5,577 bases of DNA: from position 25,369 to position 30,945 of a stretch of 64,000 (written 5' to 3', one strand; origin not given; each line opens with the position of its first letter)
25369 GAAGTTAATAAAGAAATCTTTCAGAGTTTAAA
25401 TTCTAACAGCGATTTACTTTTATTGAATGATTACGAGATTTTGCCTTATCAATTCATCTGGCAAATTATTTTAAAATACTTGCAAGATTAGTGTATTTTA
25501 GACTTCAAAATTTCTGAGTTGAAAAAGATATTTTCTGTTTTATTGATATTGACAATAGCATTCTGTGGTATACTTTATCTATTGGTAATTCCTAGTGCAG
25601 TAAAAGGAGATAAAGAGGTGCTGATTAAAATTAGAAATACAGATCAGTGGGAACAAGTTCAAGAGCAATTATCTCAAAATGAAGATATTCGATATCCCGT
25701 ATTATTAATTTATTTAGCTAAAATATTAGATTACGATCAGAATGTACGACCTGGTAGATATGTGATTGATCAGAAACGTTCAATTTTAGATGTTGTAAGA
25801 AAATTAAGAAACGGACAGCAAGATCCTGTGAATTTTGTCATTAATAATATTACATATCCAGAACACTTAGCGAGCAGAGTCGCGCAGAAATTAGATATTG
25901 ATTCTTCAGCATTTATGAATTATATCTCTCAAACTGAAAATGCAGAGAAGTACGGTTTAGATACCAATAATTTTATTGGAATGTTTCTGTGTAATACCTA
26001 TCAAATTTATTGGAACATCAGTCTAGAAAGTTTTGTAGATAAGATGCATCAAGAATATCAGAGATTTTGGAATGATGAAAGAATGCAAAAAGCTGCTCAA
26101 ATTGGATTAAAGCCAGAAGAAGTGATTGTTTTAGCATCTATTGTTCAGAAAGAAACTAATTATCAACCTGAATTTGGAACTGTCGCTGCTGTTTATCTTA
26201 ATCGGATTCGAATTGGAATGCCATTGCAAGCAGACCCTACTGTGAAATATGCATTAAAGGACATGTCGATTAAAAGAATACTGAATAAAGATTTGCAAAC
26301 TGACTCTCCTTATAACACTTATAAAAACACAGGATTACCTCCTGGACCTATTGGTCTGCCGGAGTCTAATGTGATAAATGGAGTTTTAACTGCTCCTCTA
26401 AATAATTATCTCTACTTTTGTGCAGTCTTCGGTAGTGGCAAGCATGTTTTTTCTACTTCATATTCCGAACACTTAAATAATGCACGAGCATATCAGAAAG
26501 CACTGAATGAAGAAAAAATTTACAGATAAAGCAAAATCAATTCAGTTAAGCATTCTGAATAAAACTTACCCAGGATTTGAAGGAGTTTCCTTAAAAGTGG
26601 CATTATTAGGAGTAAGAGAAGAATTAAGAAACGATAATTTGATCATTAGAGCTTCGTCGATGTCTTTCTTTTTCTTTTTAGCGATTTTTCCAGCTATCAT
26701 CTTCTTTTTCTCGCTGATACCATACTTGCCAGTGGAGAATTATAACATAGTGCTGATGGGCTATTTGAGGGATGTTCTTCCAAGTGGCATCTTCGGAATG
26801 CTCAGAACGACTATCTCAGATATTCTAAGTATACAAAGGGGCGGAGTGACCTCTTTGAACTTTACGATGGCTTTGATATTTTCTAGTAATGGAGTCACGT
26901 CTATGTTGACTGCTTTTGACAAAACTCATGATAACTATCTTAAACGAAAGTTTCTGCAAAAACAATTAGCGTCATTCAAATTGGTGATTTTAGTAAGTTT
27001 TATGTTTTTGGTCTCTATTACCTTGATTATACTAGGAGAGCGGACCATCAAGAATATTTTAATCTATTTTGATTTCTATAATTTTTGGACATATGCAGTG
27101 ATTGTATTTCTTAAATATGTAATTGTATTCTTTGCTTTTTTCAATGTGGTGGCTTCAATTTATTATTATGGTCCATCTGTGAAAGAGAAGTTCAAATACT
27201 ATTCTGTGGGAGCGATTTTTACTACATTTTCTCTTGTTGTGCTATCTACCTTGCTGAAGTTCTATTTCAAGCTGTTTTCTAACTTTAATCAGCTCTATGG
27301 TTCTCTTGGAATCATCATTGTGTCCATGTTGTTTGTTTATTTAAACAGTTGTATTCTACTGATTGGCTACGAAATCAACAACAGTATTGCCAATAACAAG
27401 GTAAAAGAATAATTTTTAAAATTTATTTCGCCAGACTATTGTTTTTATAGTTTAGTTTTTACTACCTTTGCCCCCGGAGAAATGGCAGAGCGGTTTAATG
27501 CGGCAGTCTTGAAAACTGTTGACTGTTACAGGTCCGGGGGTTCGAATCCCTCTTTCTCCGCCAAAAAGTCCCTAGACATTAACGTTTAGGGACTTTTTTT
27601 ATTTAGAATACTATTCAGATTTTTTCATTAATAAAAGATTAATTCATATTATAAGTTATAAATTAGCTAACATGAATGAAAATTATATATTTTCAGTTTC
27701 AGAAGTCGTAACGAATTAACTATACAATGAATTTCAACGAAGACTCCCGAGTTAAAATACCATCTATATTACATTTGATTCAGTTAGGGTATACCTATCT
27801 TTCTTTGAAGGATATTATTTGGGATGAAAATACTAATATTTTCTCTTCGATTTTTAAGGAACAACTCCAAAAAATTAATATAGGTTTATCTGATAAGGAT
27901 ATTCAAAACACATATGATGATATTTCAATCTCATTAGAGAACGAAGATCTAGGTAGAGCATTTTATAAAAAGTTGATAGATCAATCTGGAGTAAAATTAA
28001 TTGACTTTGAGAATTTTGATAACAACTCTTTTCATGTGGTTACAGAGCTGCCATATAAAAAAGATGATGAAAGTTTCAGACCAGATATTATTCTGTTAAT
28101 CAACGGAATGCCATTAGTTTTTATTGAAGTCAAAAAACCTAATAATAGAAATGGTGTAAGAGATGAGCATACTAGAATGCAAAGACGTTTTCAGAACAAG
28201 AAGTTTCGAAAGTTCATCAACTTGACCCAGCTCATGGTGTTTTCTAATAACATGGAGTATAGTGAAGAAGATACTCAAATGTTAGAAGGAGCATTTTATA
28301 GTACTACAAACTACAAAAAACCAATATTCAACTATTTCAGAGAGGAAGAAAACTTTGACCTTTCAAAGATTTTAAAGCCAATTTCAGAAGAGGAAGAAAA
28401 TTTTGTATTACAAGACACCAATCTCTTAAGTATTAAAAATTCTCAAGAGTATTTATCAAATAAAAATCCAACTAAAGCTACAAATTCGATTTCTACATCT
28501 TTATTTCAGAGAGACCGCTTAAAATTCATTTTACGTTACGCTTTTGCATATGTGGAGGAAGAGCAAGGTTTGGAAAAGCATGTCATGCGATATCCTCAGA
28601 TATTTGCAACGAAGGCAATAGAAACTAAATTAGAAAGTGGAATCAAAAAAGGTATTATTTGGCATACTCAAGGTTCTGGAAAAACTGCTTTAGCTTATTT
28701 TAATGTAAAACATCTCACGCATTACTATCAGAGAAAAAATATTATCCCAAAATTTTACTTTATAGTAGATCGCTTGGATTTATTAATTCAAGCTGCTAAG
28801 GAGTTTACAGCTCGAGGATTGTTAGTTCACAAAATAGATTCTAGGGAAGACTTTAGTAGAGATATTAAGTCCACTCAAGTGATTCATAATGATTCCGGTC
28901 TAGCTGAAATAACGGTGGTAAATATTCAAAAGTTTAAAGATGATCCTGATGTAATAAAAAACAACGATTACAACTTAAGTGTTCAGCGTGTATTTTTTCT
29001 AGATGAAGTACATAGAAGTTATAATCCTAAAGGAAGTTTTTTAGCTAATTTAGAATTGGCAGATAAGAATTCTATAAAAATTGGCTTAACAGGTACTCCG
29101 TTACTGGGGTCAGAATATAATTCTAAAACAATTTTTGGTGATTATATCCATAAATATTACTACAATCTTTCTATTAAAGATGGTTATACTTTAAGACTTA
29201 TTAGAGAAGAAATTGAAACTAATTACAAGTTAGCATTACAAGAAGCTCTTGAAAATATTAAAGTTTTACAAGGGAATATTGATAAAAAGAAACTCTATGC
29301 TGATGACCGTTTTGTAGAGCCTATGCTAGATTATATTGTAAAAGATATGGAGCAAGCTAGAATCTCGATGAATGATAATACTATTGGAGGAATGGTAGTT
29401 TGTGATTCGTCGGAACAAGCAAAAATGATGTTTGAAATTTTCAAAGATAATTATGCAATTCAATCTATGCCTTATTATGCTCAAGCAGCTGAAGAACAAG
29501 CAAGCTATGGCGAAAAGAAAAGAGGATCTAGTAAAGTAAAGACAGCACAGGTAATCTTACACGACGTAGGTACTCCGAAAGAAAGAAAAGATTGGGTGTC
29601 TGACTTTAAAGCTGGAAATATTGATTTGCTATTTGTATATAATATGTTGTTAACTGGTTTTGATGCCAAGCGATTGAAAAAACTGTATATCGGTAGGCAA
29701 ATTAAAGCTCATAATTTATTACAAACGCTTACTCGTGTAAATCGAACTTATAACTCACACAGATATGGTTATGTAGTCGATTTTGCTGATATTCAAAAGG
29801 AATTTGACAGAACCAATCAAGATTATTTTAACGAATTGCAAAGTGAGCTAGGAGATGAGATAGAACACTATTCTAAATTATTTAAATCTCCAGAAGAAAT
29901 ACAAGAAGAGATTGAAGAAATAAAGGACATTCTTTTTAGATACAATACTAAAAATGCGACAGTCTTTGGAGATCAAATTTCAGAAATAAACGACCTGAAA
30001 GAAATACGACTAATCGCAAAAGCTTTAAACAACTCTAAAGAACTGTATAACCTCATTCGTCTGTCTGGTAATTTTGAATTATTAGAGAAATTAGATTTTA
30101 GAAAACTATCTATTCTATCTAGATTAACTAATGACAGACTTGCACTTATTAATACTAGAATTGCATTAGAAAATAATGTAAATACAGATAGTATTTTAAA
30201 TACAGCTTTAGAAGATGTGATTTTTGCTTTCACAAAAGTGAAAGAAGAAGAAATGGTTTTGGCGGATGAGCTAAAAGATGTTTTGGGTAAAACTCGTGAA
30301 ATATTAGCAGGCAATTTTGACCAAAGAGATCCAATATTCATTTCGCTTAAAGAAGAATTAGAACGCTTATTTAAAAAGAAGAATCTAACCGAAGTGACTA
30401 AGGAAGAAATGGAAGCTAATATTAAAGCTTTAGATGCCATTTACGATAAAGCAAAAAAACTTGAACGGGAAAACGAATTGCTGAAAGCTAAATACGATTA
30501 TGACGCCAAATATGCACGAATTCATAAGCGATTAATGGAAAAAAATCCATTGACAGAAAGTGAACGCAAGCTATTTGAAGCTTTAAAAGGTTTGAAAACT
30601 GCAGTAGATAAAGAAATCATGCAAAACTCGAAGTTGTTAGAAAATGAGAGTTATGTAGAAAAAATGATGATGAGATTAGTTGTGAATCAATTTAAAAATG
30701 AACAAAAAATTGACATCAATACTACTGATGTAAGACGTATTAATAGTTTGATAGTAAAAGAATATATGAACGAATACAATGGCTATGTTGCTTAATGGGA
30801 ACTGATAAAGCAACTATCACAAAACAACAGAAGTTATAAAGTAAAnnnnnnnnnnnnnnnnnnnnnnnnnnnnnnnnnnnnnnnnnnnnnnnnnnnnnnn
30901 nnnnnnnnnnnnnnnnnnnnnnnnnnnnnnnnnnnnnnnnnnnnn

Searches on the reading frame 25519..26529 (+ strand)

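Call 72: search_protein_families(library=pfam, proteins=[window:25519-26529:+], max_evalue=0.001)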
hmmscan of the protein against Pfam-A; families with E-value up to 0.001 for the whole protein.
window:25519-26529:+ (336 aa): 1 family
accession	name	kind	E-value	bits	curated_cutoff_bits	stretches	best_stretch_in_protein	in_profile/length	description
PF02618.21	YceG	-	2e-75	254.2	32.4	1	36-323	1-274/275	YceG-like family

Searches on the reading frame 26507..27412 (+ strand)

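Call 72: search_protein_families(library=pfam, proteins=[window:26507-27412:+], max_evalue=0.001)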
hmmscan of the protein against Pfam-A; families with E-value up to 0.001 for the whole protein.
window:26507-27412:+ (301 aa): 1 family
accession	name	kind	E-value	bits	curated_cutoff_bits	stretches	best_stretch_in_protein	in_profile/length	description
PF03631.20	Virul_fac_BrkB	-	6.8e-48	164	33.7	1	42-297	2-258/259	Virulence factor BrkB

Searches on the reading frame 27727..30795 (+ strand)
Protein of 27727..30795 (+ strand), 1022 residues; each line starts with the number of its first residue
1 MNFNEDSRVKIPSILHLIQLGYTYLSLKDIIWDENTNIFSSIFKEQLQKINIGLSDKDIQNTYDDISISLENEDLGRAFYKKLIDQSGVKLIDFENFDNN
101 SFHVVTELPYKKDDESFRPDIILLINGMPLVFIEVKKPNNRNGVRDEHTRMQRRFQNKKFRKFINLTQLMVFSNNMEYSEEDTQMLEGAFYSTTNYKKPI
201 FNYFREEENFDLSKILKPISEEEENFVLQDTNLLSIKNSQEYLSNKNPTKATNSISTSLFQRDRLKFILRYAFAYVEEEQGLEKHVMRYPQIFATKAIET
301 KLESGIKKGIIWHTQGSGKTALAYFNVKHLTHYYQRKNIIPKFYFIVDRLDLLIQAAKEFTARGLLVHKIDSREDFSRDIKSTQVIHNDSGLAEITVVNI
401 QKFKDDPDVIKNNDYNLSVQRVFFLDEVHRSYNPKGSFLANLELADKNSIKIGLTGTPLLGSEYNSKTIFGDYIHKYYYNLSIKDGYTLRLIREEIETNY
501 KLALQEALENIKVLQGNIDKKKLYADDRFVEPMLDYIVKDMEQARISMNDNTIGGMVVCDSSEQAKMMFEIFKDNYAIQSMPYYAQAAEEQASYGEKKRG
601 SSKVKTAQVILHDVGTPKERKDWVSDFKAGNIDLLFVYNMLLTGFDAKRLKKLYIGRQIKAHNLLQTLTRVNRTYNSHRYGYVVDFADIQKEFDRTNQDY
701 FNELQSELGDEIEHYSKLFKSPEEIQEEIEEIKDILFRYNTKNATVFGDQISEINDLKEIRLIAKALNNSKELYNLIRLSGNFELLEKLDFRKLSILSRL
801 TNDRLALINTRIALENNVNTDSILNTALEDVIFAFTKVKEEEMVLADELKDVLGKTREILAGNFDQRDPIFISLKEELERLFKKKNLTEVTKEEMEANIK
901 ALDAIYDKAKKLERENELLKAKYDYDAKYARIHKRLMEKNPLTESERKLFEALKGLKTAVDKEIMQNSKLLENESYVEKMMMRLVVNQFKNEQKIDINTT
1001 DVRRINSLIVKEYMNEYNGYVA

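Call 51: search_protein_families(library=pfam, proteins=[window:27727-30795:+], max_evalue=0.0001)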
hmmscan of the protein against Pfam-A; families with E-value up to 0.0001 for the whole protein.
window:27727-30795:+ (1022 aa): 4 families
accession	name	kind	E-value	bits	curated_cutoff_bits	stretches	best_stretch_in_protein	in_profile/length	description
PF18766.7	SWI2_SNF2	-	6e-38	131.1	26.7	1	291-507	2-204/221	SWI2/SNF2 ATPase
PF04313.20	HSDR_N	-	6.8e-26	91.8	25.1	1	3-178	2-187/198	Type I restriction enzyme R protein N terminus (HSDR_N)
PF04851.21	ResIII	-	3.3e-23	82.8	22.5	1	285-458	2-162/164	Type III restriction enzyme, res subunit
PF22679.2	T1R_D3-like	-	4.2e-17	63.4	27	1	593-687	68-157/158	Type I restriction enzyme subunit R domain 3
